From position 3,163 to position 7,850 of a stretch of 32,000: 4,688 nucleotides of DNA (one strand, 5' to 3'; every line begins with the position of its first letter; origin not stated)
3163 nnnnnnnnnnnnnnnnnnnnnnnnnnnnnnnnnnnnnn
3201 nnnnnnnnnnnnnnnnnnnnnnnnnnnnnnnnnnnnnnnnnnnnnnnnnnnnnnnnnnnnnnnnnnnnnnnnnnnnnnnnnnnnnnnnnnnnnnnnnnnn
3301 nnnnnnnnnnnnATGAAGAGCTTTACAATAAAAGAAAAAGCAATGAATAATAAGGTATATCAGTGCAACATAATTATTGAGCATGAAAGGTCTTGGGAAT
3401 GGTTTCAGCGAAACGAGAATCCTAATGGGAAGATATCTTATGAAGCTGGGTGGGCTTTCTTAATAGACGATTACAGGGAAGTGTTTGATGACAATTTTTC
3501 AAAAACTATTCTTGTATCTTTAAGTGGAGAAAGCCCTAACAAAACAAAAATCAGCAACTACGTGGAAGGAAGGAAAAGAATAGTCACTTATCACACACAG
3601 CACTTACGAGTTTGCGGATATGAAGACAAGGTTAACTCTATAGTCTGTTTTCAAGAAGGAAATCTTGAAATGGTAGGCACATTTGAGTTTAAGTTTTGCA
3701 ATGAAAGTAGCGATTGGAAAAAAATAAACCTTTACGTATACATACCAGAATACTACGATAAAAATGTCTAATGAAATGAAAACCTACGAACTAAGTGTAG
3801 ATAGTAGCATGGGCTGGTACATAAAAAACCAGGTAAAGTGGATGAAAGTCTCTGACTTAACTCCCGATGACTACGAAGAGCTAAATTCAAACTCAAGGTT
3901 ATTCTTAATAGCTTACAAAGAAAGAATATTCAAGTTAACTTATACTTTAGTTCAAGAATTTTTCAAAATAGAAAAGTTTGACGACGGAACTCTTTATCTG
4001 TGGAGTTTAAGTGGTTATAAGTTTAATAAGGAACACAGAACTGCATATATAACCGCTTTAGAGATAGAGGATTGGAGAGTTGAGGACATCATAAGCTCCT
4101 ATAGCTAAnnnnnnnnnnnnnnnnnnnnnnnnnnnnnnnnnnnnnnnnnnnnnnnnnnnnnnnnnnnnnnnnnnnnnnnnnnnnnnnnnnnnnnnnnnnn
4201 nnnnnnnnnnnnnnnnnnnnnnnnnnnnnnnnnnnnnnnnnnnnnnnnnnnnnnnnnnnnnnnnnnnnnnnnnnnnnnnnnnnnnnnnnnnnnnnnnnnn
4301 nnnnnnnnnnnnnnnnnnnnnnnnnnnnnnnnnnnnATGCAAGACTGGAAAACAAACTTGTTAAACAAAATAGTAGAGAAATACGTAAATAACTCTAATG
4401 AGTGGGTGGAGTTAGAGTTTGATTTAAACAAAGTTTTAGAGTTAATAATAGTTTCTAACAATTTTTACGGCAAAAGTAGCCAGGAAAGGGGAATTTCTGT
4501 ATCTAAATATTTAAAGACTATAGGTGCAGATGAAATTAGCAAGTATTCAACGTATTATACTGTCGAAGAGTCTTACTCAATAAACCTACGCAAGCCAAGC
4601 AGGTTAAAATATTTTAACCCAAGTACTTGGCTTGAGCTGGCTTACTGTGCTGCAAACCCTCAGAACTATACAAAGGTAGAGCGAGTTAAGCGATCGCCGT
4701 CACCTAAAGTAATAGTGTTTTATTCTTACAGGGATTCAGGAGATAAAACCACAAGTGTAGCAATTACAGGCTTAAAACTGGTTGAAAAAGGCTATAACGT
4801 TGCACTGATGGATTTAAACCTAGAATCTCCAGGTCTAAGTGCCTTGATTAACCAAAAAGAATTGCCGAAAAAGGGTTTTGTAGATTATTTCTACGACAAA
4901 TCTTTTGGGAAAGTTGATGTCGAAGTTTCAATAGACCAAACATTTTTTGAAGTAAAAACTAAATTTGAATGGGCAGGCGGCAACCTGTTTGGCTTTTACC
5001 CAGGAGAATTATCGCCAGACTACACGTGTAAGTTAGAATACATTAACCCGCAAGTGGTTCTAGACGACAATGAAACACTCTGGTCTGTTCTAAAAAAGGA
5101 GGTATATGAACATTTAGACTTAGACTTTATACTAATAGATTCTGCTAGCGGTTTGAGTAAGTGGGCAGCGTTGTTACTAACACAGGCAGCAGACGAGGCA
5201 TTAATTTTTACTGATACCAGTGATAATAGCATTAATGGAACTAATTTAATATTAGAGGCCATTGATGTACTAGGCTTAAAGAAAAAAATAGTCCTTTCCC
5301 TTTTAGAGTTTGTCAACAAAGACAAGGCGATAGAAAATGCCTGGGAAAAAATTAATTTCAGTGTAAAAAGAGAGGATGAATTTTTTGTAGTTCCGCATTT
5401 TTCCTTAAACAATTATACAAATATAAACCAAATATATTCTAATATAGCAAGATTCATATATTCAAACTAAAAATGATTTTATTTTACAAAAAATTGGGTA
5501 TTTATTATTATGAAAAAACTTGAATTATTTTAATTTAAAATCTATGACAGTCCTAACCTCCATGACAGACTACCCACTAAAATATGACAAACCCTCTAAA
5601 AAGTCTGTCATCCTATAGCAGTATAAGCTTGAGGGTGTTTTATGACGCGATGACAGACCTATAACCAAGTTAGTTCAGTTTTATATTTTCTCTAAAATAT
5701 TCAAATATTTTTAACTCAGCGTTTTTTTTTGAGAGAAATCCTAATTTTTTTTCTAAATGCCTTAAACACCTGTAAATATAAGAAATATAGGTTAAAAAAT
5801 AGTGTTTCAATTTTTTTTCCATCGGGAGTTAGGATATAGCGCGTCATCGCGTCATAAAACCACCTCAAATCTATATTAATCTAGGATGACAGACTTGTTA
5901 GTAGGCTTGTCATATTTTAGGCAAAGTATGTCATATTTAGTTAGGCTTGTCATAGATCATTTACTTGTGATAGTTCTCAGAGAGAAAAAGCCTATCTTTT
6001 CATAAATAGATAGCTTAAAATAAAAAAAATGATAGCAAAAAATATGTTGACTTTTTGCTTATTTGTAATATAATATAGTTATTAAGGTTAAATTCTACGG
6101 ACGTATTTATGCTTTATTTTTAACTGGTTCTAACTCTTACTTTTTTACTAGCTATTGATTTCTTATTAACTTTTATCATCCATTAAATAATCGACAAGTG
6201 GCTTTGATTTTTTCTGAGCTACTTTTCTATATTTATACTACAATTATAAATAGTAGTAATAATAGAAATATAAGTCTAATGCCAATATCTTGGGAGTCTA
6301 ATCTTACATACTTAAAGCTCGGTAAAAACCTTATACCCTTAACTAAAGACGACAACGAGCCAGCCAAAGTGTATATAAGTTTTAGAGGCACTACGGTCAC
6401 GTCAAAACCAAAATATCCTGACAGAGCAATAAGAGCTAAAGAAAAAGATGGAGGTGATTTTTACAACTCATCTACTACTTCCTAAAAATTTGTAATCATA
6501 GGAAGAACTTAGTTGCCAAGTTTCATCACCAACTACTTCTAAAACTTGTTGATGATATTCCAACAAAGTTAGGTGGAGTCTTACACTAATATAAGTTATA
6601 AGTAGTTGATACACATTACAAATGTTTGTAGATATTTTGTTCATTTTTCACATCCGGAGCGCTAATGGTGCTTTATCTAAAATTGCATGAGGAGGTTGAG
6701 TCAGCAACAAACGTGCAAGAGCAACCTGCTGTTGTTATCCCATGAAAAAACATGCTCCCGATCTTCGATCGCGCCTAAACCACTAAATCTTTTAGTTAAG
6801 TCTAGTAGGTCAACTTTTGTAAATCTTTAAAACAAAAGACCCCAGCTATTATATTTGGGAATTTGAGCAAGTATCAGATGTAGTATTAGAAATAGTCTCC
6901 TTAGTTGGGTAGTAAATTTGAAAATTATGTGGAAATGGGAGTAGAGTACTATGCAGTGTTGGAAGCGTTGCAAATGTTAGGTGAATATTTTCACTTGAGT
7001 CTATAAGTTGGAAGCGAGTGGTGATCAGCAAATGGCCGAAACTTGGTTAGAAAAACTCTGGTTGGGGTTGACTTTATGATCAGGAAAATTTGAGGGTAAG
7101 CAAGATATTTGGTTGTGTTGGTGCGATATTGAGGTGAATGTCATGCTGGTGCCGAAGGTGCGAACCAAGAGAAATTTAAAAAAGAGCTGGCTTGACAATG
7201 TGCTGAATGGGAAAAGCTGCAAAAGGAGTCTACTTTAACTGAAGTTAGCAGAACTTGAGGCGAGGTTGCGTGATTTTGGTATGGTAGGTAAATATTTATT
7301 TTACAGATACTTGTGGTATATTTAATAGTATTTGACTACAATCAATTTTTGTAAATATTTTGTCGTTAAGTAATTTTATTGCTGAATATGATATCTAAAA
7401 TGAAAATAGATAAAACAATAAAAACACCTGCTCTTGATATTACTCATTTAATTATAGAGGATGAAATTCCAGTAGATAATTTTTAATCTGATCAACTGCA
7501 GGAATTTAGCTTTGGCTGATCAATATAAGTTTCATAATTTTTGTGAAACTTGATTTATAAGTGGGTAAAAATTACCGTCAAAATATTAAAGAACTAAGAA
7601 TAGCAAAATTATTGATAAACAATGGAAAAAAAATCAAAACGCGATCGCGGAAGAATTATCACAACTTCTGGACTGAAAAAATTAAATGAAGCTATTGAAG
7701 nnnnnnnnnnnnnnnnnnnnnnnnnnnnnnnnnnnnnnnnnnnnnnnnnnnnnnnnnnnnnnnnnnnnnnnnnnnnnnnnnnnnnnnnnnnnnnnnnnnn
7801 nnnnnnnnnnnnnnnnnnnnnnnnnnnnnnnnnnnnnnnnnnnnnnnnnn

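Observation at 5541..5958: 418-bp imperfect palindrome with six mirrored ATGACAG-type boxes per arm around an AT-rich, T-tract core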

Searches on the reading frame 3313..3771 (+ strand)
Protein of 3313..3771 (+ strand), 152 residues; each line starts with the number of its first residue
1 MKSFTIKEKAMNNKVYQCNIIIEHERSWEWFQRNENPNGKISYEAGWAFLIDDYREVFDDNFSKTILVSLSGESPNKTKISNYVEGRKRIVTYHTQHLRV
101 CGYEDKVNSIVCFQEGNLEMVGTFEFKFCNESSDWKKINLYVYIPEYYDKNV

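Call 7: search_protein_families(library=pfam, proteins=[window:3313-3771:+], max_evalue=0.01)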
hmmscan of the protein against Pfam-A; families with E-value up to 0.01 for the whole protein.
window:3313-3771:+ (152 aa): 0 families

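Call 14: search_protein_families(library=phrogs, proteins=[window:3313-3771:+], max_evalue=0.01)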
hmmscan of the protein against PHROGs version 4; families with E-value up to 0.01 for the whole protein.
window:3313-3771:+ (152 aa): 0 families

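Call 19: search_protein_families(library=ncbifam, proteins=[window:3313-3771:+], max_evalue=0.1)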
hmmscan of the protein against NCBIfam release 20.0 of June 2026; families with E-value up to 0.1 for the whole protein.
window:3313-3771:+ (152 aa): 1 family
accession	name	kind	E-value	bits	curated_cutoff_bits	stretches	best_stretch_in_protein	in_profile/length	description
NF010784.0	PRK14187.1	equivalog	0.064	12.3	486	1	50-125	79-156/300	bifunctional methylenetetrahydrofolate dehydrogenase/methenyltetrahydrofolate cyclohydrolase FolD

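Call 89: search_protein_families(library=padloc, proteins=[window:3313-3771:+], max_evalue=0.01)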
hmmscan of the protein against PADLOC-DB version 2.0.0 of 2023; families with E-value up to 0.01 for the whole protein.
window:3313-3771:+ (152 aa): 0 families

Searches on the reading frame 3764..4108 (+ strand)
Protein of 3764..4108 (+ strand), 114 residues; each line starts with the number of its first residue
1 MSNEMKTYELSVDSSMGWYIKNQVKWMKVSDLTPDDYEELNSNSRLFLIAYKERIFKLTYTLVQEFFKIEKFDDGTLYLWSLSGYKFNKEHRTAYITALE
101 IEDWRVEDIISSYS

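Call 7: search_protein_families(library=pfam, proteins=[window:3764-4108:+], max_evalue=0.01)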
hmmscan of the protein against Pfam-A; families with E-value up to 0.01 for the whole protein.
window:3764-4108:+ (114 aa): 0 families

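Call 14: search_protein_families(library=phrogs, proteins=[window:3764-4108:+], max_evalue=0.01)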
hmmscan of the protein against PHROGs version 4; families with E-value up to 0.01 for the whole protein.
window:3764-4108:+ (114 aa): 0 families

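Call 19: search_protein_families(library=ncbifam, proteins=[window:3764-4108:+], max_evalue=0.1)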
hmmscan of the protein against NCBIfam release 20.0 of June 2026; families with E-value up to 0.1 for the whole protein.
window:3764-4108:+ (114 aa): 1 family
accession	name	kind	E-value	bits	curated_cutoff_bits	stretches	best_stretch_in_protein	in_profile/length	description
NF007981.1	PRK10708.1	equivalog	0.043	13.5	93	1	67-85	22-40/62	protein DsrB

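Call 89: search_protein_families(library=padloc, proteins=[window:3764-4108:+], max_evalue=0.01)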
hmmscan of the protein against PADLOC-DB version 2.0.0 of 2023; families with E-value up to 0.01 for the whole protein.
window:3764-4108:+ (114 aa): 0 families

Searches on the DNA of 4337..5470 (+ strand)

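Call 104: search_dna_similar(query=L132:4500-5170:+, collection=phages, mode=distant, max_evalue=0.01)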
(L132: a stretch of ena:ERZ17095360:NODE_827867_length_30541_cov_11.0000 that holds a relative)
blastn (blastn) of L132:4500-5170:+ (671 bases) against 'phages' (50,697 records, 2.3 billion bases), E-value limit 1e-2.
No match.

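Call 105: search_dna_similar(query=L132:4500-5170:+, collection=plasmids, mode=distant, max_evalue=0.01)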
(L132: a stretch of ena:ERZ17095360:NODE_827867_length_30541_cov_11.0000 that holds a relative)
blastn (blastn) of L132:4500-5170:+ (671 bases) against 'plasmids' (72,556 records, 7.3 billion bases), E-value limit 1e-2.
No match.

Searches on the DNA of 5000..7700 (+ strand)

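Call 9: search_dna_similar(query=window:5480-6020:+, collection=plasmids, mode=distant, max_evalue=0.01)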
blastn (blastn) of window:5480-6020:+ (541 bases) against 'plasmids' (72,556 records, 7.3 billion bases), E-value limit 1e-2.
Records with a match: 2; places in all: 2; records where one place covers at least 80% of the query: 0.
Best place of each record, by identity: 90-95% 2.
By first word of the organism name: Spiroplasma 2.
By predicted mobility (MOB-suite, as given by PLSDB): non-mobilizable 2.
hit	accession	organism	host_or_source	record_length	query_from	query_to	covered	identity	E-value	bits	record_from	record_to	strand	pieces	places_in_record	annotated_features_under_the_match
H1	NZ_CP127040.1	Spiroplasma ixodetis Y32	Ixodes pacificus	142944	200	239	7%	90.5%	1e-3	52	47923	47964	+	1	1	none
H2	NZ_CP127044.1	Spiroplasma ixodetis Y32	Ixodes pacificus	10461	200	239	7%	90.5%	1e-3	52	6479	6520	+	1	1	none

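Call 10: search_dna_similar(query=window:5480-6020:+, collection=phages, mode=distant, max_evalue=0.01)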
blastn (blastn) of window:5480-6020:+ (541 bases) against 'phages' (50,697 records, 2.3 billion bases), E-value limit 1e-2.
No match.

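Call 37: search_rna_families(source=window, start=5000, end=7700, threshold=evalue, max_evalue=1)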
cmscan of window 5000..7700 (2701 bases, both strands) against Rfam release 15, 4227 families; matches with E-value up to 1: 0.
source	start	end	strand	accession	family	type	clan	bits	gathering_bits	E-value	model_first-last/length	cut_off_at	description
